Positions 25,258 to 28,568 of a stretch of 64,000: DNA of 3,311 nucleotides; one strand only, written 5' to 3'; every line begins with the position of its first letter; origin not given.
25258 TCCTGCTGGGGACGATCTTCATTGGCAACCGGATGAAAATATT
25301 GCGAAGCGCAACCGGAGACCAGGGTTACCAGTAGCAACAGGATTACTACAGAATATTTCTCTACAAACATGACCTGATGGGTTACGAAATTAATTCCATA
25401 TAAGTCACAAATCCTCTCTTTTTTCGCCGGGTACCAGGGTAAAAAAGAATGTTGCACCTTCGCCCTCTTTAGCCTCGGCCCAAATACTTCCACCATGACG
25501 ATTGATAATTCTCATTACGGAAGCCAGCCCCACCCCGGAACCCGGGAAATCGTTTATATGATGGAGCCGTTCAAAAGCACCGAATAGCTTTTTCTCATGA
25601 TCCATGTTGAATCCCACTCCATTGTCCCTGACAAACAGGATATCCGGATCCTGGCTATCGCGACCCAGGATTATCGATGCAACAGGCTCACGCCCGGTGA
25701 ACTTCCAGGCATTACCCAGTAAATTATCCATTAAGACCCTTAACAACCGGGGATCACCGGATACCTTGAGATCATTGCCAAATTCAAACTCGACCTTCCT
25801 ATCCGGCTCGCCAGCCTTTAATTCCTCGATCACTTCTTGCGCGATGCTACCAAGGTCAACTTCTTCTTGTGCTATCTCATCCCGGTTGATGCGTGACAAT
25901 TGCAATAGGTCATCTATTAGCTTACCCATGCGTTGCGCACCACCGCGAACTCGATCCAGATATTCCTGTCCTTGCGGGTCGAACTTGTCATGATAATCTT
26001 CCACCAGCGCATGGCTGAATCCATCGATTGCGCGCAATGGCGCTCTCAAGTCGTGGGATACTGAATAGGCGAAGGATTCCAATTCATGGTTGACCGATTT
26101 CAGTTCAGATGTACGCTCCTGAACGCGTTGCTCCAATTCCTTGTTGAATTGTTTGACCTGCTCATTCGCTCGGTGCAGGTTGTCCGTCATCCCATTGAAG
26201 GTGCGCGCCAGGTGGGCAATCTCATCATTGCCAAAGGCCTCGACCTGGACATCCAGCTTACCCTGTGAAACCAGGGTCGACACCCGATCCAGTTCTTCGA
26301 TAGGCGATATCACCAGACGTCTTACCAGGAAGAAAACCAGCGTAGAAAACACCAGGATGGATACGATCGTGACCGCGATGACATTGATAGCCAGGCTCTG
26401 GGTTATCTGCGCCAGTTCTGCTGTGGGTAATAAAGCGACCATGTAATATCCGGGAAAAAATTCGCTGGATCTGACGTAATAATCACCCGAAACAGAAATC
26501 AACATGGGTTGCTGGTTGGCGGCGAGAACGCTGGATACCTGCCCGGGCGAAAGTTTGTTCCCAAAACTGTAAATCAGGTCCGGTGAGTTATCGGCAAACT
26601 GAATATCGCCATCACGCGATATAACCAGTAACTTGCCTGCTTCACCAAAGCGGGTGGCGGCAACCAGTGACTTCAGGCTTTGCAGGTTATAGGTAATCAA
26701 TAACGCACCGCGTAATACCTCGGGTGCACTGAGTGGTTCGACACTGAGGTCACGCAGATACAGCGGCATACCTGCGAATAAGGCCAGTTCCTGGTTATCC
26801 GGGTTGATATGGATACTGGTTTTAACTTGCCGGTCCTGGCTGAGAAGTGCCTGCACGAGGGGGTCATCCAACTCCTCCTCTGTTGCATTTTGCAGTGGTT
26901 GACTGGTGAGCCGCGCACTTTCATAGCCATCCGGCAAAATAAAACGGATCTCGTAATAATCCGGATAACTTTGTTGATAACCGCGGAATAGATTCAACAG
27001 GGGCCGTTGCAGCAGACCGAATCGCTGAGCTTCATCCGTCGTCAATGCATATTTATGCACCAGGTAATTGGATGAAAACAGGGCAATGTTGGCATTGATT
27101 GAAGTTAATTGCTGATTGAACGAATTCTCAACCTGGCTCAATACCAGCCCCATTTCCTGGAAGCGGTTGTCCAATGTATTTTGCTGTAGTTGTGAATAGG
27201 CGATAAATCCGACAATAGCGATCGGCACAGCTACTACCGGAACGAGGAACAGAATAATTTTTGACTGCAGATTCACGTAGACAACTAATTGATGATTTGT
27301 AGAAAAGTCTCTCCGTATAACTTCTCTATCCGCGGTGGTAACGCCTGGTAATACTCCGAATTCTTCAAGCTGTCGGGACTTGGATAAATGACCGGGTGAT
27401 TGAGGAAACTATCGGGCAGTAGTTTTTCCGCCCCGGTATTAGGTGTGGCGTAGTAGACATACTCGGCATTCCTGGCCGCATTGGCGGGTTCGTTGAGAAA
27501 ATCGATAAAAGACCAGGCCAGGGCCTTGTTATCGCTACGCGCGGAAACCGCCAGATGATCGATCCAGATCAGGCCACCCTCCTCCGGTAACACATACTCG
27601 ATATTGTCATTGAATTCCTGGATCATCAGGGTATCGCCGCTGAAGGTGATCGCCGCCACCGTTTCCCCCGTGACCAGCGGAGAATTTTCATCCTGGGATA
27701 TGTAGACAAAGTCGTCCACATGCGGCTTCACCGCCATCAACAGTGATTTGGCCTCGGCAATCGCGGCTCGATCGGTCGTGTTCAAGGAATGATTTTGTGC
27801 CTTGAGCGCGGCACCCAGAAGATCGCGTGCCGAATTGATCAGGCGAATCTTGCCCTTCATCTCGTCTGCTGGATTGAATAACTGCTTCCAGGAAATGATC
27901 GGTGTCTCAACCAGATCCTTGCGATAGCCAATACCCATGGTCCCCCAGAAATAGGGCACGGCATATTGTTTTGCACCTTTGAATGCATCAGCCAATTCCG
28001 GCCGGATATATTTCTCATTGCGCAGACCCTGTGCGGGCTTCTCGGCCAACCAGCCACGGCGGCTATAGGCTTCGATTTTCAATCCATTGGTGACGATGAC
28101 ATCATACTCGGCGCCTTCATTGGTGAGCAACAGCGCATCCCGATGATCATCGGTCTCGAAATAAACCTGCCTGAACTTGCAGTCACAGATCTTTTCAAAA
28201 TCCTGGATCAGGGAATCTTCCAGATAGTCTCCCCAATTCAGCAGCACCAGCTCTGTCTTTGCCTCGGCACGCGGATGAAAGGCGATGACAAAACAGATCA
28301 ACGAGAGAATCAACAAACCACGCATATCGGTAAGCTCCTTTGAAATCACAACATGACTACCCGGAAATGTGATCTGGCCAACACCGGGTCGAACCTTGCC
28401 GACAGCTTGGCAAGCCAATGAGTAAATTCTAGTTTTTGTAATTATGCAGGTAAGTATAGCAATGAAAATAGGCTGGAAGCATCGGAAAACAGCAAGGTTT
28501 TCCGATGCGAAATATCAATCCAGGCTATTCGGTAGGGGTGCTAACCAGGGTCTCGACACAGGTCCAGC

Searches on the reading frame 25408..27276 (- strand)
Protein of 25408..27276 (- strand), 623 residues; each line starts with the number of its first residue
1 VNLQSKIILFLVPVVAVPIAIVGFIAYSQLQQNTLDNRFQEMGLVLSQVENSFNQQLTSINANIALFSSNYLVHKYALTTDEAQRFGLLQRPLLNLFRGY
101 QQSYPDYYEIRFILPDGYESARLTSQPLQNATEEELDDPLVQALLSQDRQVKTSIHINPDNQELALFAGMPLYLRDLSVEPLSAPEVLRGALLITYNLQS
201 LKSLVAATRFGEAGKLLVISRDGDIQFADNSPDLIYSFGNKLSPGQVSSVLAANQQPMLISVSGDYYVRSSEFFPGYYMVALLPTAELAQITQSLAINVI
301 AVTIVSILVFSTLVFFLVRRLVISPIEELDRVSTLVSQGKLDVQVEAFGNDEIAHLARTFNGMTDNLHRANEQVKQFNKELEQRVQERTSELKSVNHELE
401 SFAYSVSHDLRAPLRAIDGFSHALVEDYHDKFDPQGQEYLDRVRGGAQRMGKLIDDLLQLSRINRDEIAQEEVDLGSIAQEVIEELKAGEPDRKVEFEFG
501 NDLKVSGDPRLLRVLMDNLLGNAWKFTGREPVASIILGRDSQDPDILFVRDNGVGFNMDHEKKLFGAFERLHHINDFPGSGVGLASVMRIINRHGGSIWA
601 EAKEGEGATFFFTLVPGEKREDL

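Call 89: search_protein_families(library=pfam, proteins=[window:25408-27276:-], max_evalue=0.00001)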
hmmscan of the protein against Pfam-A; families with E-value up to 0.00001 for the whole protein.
window:25408-27276:- (623 aa): 4 families
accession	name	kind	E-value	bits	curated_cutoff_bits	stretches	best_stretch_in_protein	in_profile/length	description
PF02518.31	HATPase_c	-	1.9e-19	70.6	26.4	1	507-614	1-107/111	Histidine kinase-, DNA gyrase B-, and HSP90-like ATPase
PF00512.31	HisKA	-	2.2e-15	56.9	26.9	1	400-464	3-64/66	His Kinase A (phospho-acceptor) domain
PF02743.24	dCache_1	-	2.7e-10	40.6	45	1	44-280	13-238/240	Cache domain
PF00672.30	HAMP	-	1.8e-09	38.2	25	1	317-368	1-52/53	HAMP domain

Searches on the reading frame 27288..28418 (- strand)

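Call 89: search_protein_families(library=pfam, proteins=[window:27288-28418:-], max_evalue=0.00001)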
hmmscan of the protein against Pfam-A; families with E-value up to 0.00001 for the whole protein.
window:27288-28418:- (377 aa): 3 families
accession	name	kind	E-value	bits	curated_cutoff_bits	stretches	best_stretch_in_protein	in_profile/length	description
PF13416.11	SBP_bac_8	-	2.9e-28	99.9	27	1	70-332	2-267/279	Bacterial extracellular solute-binding protein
PF01547.30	SBP_bac_1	-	1.5e-15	58.5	26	1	69-314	13-306/307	Bacterial extracellular solute-binding protein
PF13343.11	SBP_bac_6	-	9.8e-11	42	24.6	1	147-329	52-223/245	Bacterial extracellular solute-binding protein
